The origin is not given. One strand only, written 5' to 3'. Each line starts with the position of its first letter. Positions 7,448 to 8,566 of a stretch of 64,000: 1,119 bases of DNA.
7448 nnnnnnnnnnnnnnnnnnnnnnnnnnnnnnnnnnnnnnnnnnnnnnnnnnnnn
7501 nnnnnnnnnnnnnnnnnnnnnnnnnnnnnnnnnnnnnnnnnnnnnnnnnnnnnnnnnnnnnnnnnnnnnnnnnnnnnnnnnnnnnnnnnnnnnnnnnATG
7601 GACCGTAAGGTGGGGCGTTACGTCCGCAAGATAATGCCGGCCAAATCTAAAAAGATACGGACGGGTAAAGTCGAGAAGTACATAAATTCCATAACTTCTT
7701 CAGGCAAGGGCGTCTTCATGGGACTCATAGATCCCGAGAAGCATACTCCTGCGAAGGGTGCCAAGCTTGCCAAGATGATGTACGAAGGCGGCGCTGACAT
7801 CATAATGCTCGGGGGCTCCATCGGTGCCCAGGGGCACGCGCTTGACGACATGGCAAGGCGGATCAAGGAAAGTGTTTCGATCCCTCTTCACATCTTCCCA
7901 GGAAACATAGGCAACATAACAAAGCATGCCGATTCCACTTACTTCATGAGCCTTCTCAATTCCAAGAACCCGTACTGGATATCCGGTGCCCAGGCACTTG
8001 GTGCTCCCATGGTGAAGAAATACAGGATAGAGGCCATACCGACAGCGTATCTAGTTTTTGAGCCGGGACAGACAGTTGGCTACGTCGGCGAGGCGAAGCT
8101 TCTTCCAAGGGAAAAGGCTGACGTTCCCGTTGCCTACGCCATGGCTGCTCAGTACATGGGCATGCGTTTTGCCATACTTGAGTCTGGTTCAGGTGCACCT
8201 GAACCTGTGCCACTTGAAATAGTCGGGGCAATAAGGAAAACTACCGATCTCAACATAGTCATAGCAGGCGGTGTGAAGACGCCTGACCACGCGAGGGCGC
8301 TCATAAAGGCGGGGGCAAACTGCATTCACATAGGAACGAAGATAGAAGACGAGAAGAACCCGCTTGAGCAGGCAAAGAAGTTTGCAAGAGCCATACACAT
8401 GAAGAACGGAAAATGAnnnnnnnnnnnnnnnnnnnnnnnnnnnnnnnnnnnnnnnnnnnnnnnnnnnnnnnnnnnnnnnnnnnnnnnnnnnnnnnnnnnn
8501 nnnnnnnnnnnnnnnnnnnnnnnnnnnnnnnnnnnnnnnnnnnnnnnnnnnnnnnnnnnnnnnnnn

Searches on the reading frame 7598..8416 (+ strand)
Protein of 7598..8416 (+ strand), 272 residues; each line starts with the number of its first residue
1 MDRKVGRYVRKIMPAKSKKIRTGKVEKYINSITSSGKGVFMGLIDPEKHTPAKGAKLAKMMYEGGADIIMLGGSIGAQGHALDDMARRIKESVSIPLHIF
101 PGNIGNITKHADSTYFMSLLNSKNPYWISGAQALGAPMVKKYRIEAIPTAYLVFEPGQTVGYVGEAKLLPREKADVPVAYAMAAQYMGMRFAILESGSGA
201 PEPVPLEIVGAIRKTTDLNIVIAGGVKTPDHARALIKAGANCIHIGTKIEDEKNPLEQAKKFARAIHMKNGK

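Call 13: find_related_loci(query=window:7598-8416:+, collection=genome_contigs, flank=10000)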
Query window:7598-8416:+ (272 aa) in genome_contigs; peptide patterns used: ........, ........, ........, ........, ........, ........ (x = any residue, [..] = any of these).
146 stretches matched a pattern; 73 encode a relative of the query (tblastn E <= 1e-3); 73 distinct loci.
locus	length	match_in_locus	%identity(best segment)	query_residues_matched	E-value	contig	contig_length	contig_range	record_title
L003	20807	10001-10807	86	1-269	5e-158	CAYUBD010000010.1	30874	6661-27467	MAG TPA_asm: uncultured archaeon isolate binchicken_co34_528 genome assembly, contig: NODE_2140_length_30874_cov_7.76829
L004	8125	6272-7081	85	1-269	6e-155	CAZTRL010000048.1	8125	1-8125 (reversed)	MAG TPA_asm: uncultured archaeon isolate binchicken_co151_62 genome assembly, contig: NODE_14479_length_8125_cov_7.80681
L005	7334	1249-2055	81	1-269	2e-148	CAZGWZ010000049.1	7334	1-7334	MAG TPA_asm: uncultured archaeon isolate binchicken_co129_219 genome assembly, contig: NODE_34015_length_7334_cov_5.3236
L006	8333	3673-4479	80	1-269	6e-148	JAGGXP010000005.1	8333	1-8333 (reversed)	MAG: Candidatus Aenigmatarchaeota archaeon isolate AUK155 PB_MBMC_109_c_000000000025, whole genome shotgun sequence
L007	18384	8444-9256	80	1-271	8e-148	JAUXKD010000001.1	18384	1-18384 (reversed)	MAG: Candidatus Aenigmatarchaeota archaeon isolate CSMAG_3099 CSMAG_3099_k127_2092948_length_18384_cov_9.0005, whole gen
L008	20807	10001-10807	79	1-269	2e-147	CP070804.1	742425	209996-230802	MAG: Candidatus Aenigmatarchaeota archaeon isolate bin1329 chromosome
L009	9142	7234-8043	80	1-269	1e-143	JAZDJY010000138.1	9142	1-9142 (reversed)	MAG: Candidatus Aenigmatarchaeota archaeon isolate MEGAHIT-group-0.507 k141_12753006, whole genome shotgun sequence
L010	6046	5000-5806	78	1-269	1e-140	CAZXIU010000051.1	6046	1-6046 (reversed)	MAG TPA_asm: uncultured archaeon isolate binchicken_co129_810 genome assembly, contig: NODE_45289_length_6046_cov_5.2765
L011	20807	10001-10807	77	1-269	3e-139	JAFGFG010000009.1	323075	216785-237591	MAG: Candidatus Aenigmatarchaeota archaeon isolate Zod_Metabat.1300 k87_14378440, whole genome shotgun sequence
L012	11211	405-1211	75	1-269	1e-138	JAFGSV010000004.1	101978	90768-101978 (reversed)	MAG: Candidatus Aenigmatarchaeota archaeon isolate Zod_Metabat.932 k87_2974686, whole genome shotgun sequence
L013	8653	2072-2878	79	1-269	5e-136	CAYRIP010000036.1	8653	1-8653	MAG TPA_asm: uncultured archaeon isolate SRP214966_co2_17 genome assembly, contig: NODE_14939_length_8653_cov_4.127355,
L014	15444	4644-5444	77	1-267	3e-134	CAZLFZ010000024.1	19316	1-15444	MAG TPA_asm: uncultured archaeon isolate binchicken_co262_246 genome assembly, contig: NODE_2985_length_19316_cov_13.852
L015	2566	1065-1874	73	1-269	8e-140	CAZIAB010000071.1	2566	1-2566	MAG TPA_asm: uncultured archaeon isolate binchicken_co129_877 genome assembly, contig: NODE_171515_length_2566_cov_7.490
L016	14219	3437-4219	71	11-269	2e-126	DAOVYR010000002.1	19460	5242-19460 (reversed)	MAG TPA_asm: Candidatus Nanohalarchaeota archaeon isolate CSMAG_1788 CSMAG_1788_k141_3765920_length_19460_cov_26.8198, w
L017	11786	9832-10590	71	20-270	1e-124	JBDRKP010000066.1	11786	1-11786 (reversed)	MAG: archaeon isolate MEGAHIT-group-1.727 k141_3145496, whole genome shotgun sequence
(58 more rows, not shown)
